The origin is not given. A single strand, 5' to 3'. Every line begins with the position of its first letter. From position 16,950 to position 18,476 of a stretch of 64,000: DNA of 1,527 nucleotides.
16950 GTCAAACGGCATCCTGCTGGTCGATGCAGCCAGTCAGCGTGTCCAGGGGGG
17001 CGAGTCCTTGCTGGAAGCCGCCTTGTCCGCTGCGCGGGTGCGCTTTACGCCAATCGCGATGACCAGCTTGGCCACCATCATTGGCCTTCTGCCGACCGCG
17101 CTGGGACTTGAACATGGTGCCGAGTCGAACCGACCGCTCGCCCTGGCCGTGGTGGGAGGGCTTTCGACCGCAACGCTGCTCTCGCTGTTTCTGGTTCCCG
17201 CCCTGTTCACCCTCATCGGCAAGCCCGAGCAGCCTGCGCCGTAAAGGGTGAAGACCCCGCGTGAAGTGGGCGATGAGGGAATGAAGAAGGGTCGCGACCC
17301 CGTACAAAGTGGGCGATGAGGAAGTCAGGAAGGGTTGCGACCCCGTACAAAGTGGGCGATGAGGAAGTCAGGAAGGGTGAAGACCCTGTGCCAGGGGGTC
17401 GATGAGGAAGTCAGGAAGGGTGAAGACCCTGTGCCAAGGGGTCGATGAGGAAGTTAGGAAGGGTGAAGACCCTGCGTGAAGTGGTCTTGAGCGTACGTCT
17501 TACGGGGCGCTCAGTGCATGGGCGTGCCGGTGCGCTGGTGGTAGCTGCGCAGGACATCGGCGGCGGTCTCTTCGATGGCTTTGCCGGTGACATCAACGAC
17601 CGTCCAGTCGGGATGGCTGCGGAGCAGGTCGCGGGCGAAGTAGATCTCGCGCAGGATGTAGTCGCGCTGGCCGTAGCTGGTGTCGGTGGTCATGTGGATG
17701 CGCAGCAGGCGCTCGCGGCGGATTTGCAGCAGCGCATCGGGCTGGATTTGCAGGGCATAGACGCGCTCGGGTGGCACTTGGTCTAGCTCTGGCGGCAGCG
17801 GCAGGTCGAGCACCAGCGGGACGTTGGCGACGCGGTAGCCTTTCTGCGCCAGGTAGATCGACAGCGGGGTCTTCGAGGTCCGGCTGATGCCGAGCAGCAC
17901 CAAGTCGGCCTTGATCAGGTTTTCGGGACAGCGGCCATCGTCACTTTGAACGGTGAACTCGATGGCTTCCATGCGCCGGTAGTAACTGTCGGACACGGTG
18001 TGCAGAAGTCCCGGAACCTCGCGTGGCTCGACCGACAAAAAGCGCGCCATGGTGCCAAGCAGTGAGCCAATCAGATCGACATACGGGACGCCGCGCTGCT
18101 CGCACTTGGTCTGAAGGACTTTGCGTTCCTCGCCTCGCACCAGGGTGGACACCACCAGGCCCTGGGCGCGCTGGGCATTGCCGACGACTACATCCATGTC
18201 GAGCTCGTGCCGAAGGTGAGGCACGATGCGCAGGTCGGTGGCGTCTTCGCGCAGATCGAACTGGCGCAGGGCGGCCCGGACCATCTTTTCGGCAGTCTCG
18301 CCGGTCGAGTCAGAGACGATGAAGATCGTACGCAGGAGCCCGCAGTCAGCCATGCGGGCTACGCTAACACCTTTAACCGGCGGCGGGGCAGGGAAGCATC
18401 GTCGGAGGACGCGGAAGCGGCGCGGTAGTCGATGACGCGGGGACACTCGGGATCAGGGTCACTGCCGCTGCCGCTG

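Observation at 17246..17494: Second, diverged 43-bp array containing the perfect palindrome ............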

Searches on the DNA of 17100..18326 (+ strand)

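Call 10: search_rna_families(source=window, start=17100, end=17650, threshold=evalue, max_evalue=10)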
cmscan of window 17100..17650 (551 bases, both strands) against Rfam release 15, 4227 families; matches with E-value up to 10: 12.
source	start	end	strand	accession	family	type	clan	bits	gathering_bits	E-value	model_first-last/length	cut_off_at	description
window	17365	17394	-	RF00362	Pospi_RY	Cis-reg;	-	22.6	40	0.088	22-51/79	no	Pospiviroid RY motif stem loop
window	17186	17291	+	RF01064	mir-253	Gene; miRNA;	-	15.1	72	5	1-98/98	no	mir-253 microRNA precursor family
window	17261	17358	+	RF02151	MIMT1_1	Gene; lncRNA;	-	15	45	2.3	1-88/88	no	MER1 repeat containing imprinted transcript 1 conserved region 1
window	17309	17378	+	RF01121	sR38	Gene; snRNA; snoRNA; CD-box;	-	14.1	50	0.86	1-59/59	no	Small nucleolar RNA sR38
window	17311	17371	+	RF02040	HOTTIP_1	Gene; lncRNA;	-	12.9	50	3.5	1-57/57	no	HOXA transcript at the distal tip, conserved region 1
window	17541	17628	+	RF00050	FMN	Cis-reg; riboswitch;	-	12.2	66.2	4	1-138/138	no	FMN riboswitch aptamer (RFN element)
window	17458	17475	-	RF01716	PhotoRC-I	Cis-reg;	-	11.2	45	4.2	3-22/44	no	PhotoRC-I RNA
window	17441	17492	+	RF01129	sR44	Gene; snRNA; snoRNA; CD-box;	-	10.9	45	5.1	1-55/55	no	Small nucleolar RNA sR44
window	17355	17391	+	RF01129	sR44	Gene; snRNA; snoRNA; CD-box;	-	10.6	45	6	1-55/55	no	Small nucleolar RNA sR44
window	17398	17439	+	RF01126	sR41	Gene; snRNA; snoRNA; CD-box;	-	10.6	54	6.7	1-53/53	no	Small nucleolar RNA sR41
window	17398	17481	+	RF01134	sR30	Gene; snRNA; snoRNA; CD-box;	-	9.6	38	9.5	1-57/57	no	Small nucleolar RNA sR30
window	17100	17308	-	RF02042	HOTTIP_3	Gene; lncRNA;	-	6.2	50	4.5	1-202/353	3'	HOXA transcript at the distal tip, conserved region 3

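Call 72: search_dna_similar(query=window:17240-17500:+, collection=plasmids, mode=distant, max_evalue=0.001, max_rows=10)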
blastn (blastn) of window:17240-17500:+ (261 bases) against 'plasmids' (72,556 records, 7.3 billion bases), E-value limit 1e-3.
No match.

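Call 76: search_rna_families(sources=[L022, L043, L051, L065, L079, L093, L110, L035, L018, L048, L012, L068], threshold=gathering)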
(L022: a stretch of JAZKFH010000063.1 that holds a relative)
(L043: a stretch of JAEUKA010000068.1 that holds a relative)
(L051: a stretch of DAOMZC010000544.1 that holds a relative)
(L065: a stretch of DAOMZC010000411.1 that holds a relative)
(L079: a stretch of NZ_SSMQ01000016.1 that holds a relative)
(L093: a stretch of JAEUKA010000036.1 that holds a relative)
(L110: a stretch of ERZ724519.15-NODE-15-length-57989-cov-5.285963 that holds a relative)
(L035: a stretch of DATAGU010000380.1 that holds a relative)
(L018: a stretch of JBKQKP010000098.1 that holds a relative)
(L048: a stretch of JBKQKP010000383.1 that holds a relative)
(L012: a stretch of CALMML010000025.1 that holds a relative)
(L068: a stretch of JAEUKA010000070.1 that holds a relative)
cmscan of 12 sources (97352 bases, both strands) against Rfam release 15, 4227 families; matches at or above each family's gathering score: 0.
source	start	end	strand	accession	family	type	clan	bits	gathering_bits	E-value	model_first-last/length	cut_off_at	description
